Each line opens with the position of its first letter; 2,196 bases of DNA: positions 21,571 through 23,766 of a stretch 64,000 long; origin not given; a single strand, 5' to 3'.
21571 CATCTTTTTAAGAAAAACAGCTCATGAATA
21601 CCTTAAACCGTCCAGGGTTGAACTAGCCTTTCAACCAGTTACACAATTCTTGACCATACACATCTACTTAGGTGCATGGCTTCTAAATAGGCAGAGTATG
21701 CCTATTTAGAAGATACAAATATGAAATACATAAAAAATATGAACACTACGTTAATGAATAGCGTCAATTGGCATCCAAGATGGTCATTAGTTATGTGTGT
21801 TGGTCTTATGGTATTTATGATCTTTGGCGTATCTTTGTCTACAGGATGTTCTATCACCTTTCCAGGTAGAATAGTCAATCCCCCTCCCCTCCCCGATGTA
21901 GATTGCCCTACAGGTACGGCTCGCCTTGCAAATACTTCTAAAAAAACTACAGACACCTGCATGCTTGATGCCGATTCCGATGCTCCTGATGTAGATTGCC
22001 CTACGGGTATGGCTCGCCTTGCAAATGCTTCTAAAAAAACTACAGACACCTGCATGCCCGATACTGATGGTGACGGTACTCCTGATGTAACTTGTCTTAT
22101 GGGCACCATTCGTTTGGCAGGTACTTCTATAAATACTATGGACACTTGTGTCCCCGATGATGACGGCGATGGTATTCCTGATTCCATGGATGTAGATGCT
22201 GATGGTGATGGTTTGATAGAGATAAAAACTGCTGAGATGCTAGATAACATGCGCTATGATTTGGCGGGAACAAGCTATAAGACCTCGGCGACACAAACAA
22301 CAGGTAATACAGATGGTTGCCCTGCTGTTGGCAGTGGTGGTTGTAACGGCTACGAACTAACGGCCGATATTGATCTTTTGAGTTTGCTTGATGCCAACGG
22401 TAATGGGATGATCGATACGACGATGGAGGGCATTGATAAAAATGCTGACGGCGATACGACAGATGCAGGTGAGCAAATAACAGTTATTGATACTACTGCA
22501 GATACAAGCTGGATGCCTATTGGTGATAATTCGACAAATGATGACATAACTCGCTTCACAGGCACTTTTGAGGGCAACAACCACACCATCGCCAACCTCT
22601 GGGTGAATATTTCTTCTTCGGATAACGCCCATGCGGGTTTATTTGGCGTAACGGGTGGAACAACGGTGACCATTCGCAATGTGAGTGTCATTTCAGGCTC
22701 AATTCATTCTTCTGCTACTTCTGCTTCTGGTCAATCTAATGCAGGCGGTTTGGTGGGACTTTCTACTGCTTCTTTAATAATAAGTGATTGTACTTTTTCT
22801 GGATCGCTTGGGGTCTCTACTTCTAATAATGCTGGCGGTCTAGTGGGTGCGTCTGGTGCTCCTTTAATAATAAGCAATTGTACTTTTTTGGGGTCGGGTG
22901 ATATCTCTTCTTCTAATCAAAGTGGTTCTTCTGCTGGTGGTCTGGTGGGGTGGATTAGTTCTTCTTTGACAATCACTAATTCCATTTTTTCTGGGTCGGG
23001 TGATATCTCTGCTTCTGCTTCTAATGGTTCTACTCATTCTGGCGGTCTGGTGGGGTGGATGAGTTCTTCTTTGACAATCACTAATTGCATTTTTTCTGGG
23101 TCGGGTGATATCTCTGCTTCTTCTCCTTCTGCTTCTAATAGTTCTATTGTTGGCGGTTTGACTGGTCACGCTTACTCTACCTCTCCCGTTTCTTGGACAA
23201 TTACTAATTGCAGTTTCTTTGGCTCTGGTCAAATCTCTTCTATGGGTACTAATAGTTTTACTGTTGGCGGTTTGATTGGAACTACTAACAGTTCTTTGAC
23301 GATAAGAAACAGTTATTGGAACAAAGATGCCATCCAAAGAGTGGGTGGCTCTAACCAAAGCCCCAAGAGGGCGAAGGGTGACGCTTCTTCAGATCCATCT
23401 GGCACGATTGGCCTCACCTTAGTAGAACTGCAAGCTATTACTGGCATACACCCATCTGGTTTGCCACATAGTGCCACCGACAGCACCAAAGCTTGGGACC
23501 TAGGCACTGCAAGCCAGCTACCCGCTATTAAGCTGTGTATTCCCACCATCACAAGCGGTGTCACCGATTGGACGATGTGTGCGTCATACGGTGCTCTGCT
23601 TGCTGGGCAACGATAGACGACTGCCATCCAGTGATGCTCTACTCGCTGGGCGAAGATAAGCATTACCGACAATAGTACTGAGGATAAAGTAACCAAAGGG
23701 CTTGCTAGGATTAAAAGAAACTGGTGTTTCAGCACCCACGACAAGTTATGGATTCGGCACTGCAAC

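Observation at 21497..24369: Unit 4 is a fine-scale patchwork of units 2, 1 and 3 (gene-conversion signature)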

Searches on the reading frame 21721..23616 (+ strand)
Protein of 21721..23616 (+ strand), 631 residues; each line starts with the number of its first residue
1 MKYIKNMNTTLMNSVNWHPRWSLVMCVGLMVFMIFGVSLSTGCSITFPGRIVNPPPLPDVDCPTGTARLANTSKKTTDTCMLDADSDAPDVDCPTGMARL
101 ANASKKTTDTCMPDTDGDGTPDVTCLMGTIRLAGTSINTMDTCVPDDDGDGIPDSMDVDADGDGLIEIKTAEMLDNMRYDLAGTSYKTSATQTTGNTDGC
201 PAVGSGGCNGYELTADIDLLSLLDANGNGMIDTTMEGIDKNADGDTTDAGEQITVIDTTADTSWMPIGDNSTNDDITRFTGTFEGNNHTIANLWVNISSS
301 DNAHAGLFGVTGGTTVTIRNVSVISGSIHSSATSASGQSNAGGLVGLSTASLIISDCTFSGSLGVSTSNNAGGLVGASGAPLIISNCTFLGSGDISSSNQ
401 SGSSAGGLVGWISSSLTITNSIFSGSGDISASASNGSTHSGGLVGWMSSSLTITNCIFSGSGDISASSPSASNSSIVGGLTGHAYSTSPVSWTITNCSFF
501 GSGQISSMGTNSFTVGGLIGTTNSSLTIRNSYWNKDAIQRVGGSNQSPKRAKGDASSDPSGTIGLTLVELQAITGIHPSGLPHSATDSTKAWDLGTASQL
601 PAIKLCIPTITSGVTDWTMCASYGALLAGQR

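Call 6: search_protein_families(library=pfam, proteins=[window:21721-23616:+], max_evalue=0.01)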
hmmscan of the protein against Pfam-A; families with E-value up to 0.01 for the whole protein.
window:21721-23616:+ (631 aa): 1 family
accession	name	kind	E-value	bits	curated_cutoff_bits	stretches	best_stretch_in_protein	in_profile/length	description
PF07581.17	Glug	-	0.0024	18.6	20.5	0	337-362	1-26/28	The GLUG motif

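Call 8: find_homologous_proteins(query=window:21721-23616:+)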
Query window:21721-23616:+ (631 aa): 1057 proteins with E <= 0.001 among 8000 candidates; the best 120 are listed.
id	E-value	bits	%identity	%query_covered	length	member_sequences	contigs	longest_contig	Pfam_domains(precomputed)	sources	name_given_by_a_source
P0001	0.0e+0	1359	100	99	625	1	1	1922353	-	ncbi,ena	-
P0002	2.4e-267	907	88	78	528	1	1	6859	PF07581.18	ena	-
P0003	2.0e-239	814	62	99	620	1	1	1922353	PF07581.18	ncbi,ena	-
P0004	1.1e-210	719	46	74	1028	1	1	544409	PF07581.18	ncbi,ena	-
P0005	6.2e-198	677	60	71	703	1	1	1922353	-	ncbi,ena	-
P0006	4.9e-180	618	50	59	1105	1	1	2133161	PF07581.18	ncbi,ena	-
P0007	5.7e-177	608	57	79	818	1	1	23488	-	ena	-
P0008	1.2e-176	607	53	75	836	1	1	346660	-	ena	-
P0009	2.4e-175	603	59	78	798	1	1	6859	-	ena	-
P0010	4.5e-170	585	55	79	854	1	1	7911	PF07581.18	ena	-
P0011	6.0e-169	582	56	59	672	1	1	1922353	PF07581.18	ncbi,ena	-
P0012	3.4e-163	563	52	59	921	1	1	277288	PF07581.18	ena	-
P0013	9.3e-161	555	59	78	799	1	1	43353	PF07581.18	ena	-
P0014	9.8e-156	538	57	79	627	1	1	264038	-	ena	-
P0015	2.3e-152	527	55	79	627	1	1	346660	-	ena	-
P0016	4.5e-146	506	51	54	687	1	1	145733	PF13229.13,PF07581.18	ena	-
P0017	4.7e-143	496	51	59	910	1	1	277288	PF07581.18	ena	-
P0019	9.7e-143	495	47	59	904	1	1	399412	PF07581.18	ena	-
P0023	2.7e-120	421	53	76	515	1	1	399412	PF07581.18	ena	-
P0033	2.6e-110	388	47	75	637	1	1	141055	PF07581.18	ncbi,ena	-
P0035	1.7e-109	385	65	29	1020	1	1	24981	PF07581.18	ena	-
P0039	3.5e-108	381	47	75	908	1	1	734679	PF07581.18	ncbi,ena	-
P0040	3.9e-108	381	51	75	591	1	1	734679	PF07581.18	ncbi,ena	-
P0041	4.3e-108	381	52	75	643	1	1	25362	PF07581.18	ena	-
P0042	2.9e-107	378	51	75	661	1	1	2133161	PF07581.18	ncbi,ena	-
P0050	2.6e-101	358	50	75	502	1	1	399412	PF07581.18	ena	-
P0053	9.5e-100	353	51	18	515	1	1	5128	PF07581.18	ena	-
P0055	1.6e-99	352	44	75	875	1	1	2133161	PF07581.18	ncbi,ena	-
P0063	4.7e-96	341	42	60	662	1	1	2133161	PF07581.18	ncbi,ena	-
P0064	2.4e-95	338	63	42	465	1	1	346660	PF07581.18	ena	-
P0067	2.1e-93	332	45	32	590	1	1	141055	PF07581.18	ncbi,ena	-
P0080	3.3e-87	312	47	78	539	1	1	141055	PF07581.18,PF00041.28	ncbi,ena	-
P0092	1.6e-76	276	37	85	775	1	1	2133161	PF02412.24,PF07581.18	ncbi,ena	-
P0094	6.2e-76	274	43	75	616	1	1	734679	PF07581.18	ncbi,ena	-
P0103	1.3e-65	240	39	69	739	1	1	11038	PF07581.18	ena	-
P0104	1.1e-64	237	38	50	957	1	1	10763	PF07581.18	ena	-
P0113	7.4e-51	192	32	73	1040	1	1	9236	PF18962.8,PF07581.18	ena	-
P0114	2.1e-47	180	32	69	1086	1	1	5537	PF07581.18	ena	-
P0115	4.1e-45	173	30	74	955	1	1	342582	PF07581.18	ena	-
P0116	3.6e-44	169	40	40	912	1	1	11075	PF22352.3,PF07581.18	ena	-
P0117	2.0e-42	164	31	73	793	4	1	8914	PF07581.18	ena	-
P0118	2.5e-42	163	38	66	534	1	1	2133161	PF07581.18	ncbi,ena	-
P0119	4.9e-41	159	39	35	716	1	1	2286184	PF22352.3,PF07581.18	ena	-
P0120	4.9e-40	156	32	71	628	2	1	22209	PF22352.3,PF07581.18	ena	-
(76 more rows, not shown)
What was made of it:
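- Related genomes hold very large paralog families, with at least 28 among the best 120 hits on one 2.13-Mb contig (call 8).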

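Call 9: find_encoding_contigs(protein=P0001, flank=10000, max_places=4)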
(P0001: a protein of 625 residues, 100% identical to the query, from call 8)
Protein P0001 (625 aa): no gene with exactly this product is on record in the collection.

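Call 10: find_encoding_contigs(protein=P0002, flank=10000, max_places=4)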
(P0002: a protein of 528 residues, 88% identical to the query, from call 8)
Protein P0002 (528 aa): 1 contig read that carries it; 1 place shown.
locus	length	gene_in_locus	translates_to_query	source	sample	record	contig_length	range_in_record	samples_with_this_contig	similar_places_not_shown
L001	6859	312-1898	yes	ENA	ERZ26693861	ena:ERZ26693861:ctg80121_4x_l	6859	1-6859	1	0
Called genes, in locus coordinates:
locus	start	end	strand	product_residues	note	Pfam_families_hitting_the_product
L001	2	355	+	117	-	?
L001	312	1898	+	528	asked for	PF07581:Glug (faint)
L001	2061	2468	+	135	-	-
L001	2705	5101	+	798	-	-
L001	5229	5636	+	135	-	-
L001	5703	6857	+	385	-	?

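Call 12: find_related_loci(query=A1, collection=genome_contigs, flank=10000)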
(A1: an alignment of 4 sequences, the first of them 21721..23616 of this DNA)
Query A1 (631 aa) in genome_contigs; peptide patterns used: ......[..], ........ (x = any residue, [..] = any of these).
595 stretches matched a pattern (row limit reached: there are more); 2 encode a relative of the query (tblastn E <= 1e-3); 2 distinct loci.
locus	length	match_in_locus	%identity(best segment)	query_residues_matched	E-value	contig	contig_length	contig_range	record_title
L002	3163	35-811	31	251-532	8e-12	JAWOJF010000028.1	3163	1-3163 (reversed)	MAG: Ignavibacteriaceae bacterium isolate CWP6-1.bin.76 k191_4240403, whole genome shotgun sequence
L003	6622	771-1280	28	260-497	5e-9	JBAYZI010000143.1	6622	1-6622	MAG: Candidatus Cloacimonadales bacterium isolate SO_2017_CLC_51 scaffold_21680_c1_PH3_2017, whole genome shotgun sequen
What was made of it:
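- Tried and rejected: The genome_contigs scan with the four-paralog alignment (call 12) was wasted.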

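Call 13: find_encoding_contigs(protein=P0003, flank=10000, max_places=4)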
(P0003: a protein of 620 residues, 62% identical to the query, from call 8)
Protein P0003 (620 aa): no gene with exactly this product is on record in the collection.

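Call 14: find_encoding_contigs(protein=P0006, flank=10000, max_places=3)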
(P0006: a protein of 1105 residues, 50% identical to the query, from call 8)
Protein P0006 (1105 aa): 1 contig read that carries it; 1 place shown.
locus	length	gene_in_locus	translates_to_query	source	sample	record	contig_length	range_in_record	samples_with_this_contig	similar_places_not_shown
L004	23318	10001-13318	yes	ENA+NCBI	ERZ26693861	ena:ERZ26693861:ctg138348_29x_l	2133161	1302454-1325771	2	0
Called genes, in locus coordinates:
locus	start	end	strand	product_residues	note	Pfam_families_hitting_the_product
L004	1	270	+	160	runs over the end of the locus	-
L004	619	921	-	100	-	-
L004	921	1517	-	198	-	-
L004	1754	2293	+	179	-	PF13274:SocA_Panacea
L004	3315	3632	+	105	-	-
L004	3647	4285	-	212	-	PF00117:GATase, PF07685:GATase_3, PF01174:SNO (weak)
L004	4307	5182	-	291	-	-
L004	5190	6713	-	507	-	PF00682:HMGL-like, PF22617:HCS_D2, PF08502:LeuA_dimer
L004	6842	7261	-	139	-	-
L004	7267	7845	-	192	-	-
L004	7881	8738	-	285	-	-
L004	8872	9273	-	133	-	-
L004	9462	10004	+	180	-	-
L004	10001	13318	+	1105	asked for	PF07581:Glug (faint)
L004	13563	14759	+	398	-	PF00089:Trypsin, PF13365:Trypsin_2, PF00595:PDZ (faint), PF13180:PDZ_2, PF17820:PDZ_6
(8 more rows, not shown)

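Call 29: search_protein_families(library=ncbifam, proteins=[window:21721-23616:+], max_evalue=0.00001)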
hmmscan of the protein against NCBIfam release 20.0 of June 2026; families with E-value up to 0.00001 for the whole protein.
window:21721-23616:+ (631 aa): 0 families

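Call 31: find_encoding_contigs(protein=P0008, flank=10000, max_places=3)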
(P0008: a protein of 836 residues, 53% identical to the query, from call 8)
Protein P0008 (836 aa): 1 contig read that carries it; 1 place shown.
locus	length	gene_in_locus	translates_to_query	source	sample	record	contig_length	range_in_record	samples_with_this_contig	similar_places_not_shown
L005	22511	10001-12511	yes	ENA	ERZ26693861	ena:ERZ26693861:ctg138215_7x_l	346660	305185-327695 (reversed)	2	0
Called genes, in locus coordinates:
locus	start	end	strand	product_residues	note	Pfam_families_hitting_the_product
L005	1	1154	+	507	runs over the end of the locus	PF00682:HMGL-like, PF22617:HCS_D2, PF08502:LeuA_dimer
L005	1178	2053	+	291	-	-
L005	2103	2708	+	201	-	PF00117:GATase, PF01174:SNO (weak), PF07685:GATase_3, PF07722:Peptidase_C26 (weak)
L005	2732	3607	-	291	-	-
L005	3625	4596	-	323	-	PF00490:ALAD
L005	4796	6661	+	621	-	-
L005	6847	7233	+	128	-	-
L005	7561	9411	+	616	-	-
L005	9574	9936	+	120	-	-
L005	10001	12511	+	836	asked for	-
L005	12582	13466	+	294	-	PF11412:DsbD_N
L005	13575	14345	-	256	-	PF02577:BFN_dom, PF02151:UVR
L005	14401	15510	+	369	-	PF01702:TGT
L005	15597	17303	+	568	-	PF17994:Glft2_N, PF00535:Glycos_transf_2 (weak), PF13641:Glyco_tranf_2_3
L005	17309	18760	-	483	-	PF00534:Glycos_transf_1, PF13692:Glyco_trans_1_4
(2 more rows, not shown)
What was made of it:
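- Related sequences come from a metagenome assembly with contigs at 4-29x coverage (calls 10, 14, 31).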

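Call 50: search_solved_structures(query=window:21721-23616:+, max_evalue=0.1)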
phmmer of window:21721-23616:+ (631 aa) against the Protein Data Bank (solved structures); distinct sequences matched with E-value up to 0.1: 1.
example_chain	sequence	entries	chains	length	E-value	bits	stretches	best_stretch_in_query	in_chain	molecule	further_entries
6baq_A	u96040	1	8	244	0.03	16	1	379-495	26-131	BPI fold-containing family A member 1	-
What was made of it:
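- Tried and rejected: A PDB sequence search gave only a chance-level hit (call 50).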

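Call 59: predict_structure(alignment_id=A4)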
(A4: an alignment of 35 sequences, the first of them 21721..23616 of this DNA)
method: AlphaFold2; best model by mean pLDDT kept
length: 631 residues; sequences in the alignment: 35
mean_pLDDT: 75.9   pTM: 0.70
mean pLDDT of the five models: 75.9, 74.7, 74.3, 74.0, 70.1
residues with pLDDT >= 90: 331; 70-90: 98; 50-70: 35; < 50: 167
segments of 3 or more residues with pLDDT < 50: 1-115, 120-142, 576-593, 597-600, 628-631
pLDDT, mean of each block of 10 residues (from residue 1): 40 39 41 37 29 36 32 32 35 32 33 46 38 35 64 84 96 97 96 93 87 98 95 89 83 90 96 93 97 95 97 97 95 90 98 97 90 98 97 90 95 97 94 93 96 95 91 90 88 93 88 91 92 93 92 92 85 53 40 48 57 67 51 43
secondary structure, 60 per line:
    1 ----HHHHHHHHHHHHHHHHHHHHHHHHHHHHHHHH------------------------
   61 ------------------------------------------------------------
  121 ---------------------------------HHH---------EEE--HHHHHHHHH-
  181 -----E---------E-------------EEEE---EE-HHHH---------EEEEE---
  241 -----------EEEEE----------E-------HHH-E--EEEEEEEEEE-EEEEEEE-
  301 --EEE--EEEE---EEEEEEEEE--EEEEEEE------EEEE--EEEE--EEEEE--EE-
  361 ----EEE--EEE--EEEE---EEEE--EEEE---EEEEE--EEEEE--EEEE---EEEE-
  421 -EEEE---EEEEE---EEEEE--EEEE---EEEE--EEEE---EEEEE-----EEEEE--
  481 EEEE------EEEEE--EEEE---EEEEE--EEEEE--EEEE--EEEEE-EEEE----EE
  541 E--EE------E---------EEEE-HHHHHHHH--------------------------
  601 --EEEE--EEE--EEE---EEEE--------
elements in order: H5-36 E166-168 H171-179 E210-213 H220-223 E233-237 E252-256 E282-291 E293-299 E303-305 E308-311 E315-323 E326-332 E339-342 E345-348 E351-355 E365-367 E370-372 E375-378 E382-385 E388-391 E395-399 E402-406 E409-412 E416-419 E422-425 E429-433 E437-441 E444-447 E451-454 E457-460 E464-468 E474-478 E481-484 E491-495 E498-501 E505-509 E512-516 E519-522 E525-529 E531-534 E539-541 E562-565 H567-574 E603-606 E609-611 E614-616 E620-623
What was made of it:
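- On GLUG-motif β-helix proteins (PF07581): AF2 model with pLDDT >90 over aa 150-570 (call 59).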

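Call 62: fold_search(model_id=the predicted structure, library=pdb)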
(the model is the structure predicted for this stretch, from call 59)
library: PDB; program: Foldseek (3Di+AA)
matches with E <= 10: 113; with E <= 0.001: 1
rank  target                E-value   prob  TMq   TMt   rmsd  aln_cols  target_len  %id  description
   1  3n6z                  4.9e-07  1.00  0.33  0.58   7.1       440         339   18  Crystal structure of a putative immunoglobulin A1 protease (BACOVA_03286) from Bacteroides ovatus at 1.30 A resolution (released 2010-07-21)
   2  6xjb                  1.3e-02  1.00  0.32  0.17   7.5       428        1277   14  IgA1 Protease (released 2020-12-09)
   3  7uvk                  1.4e-02  1.00  0.33  0.17   7.8       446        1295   14  G. haemolysans IgA1 protease (released 2022-11-23)
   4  6xja_P                1.6e-02  0.99  0.27  0.15  12.7       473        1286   13  Streptococcus Pneumoniae IgA1 Protease with IgA1 substrate (released 2021-01-20)
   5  8bke_AAA              6.9e-02  0.14  0.12  0.15  12.9       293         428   12  Crystal structure of the Klebsiella phage KP34p57 capsular depolymerase (released 2023-08-30)
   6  7uvl_P                8.4e-02  0.98  0.28  0.15  10.7       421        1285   14  IgA1 Protease with IgA1 substrate (released 2022-11-23)
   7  7xzb_A                2.1e-01  0.13  0.14  0.18  14.1       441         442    9  Mutant (Y242A) of the N-terminal domain of fucoidan lyase FdlA (released 2022-09-28)
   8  7jgj_A                4.1e-01  0.84  0.27  0.14   8.5       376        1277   14  IgA1 Protease in complex with neutralizing mAb (released 2020-12-09)
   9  7xz8                  4.1e-01  0.06  0.11  0.14  16.0       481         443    8  Mutant (K141A) of the N-terminal domain of fucoidan lyase FdlA (released 2022-09-28)
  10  7xzc_A                5.4e-01  0.12  0.15  0.20  14.2       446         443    9  Mutant (R240A) of the N-terminal domain of fucoidan lyase FdlA (released 2022-09-28)
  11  3zpp                  5.4e-01  0.06  0.14  0.18  15.6       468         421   11  Structure of the Streptococcus pneumoniae surface protein and adhesin PfbA (released 2013-05-29)
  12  8yk3_A                7.1e-01  0.02  0.09  0.09  19.6       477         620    8  Blood group B alpha-1,3-galactosidase AgaBb from Bifidobacterium bifidum, construct T7-tag_24-673 (released 2024-07-10)
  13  5nxk_A                8.6e-01  0.18  0.20  0.35  12.2       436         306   11  L. reuteri 53608 SRRP (released 2018-03-21)
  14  7xz7_A                8.6e-01  0.08  0.13  0.18  15.6       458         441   10  Mutant (D137A) of the N-terminal domain of fucoidan lyase FdlA (released 2022-09-28)
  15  7xze_A                8.6e-01  0.04  0.11  0.14  16.1       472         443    8  Mutant (H176A) of the N-terminal domain of fucoidan lyase FdlA (released 2022-09-28)
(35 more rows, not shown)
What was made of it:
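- On GLUG-motif β-helix proteins (PF07581): Foldseek top hits are 3n6z (E 4.9e-7), 6xjb and 7uvk (call 62)
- Closest known: GLUG-motif β-helix domains. Same: The predicted right-handed β-helix matches 3n6z at Foldseek E 4.9e-7 and TM 0.58 on the target (call 62).
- Protein identity: Pfam GLUG hits (call 6), an AF2 β-helix with pLDDT >90 over aa 150-570 (call 59), and a Foldseek top hit to 3n6z and the IgA1-protease β-helix domains (call 62).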
